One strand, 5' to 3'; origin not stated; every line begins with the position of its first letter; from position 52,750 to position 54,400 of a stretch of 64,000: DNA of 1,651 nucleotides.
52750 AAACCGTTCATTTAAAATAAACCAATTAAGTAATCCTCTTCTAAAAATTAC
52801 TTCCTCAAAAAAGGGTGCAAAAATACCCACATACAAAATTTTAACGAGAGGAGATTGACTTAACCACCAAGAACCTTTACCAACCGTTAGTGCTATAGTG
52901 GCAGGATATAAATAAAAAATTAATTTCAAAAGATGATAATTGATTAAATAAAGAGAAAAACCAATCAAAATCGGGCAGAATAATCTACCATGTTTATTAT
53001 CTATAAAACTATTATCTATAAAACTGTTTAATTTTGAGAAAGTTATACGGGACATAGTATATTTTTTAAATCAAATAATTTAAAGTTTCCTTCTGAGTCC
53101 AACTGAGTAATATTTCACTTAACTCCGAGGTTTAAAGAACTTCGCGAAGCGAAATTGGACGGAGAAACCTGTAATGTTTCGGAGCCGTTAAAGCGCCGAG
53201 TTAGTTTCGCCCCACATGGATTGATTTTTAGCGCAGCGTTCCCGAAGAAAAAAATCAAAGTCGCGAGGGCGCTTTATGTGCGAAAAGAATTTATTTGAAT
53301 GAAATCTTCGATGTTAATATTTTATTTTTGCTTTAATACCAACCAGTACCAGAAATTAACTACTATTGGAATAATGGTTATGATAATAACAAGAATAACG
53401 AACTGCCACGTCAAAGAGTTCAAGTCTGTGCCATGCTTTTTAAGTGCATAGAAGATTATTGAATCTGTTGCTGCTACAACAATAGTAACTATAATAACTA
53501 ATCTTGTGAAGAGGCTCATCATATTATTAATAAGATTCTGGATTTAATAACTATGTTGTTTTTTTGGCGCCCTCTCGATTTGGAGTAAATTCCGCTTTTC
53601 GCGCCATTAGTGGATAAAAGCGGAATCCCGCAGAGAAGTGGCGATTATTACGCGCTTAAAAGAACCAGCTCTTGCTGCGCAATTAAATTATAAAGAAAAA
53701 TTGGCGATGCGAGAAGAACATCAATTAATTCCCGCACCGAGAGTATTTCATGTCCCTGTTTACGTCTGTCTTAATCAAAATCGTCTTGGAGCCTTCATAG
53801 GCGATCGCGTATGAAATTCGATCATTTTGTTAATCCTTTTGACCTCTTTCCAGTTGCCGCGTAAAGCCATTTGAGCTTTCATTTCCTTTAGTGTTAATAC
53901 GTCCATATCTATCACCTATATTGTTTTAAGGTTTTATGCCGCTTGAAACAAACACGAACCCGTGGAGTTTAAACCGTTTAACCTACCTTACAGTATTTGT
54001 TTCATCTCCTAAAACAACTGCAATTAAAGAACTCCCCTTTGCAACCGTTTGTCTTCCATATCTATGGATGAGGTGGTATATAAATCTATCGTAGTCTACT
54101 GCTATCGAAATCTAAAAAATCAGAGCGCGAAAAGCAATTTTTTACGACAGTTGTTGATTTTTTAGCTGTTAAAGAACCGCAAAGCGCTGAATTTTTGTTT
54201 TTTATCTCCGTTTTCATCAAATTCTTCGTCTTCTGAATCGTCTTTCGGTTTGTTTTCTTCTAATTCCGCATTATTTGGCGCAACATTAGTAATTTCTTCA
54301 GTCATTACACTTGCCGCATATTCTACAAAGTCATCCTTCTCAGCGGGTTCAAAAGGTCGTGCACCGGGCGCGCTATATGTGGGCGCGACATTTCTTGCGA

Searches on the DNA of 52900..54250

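Call 59: search_rna_families(source=window, start=52900, end=54250, threshold=evalue, max_evalue=0.1)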
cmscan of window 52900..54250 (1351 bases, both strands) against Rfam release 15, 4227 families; matches with E-value up to 0.1: 0.
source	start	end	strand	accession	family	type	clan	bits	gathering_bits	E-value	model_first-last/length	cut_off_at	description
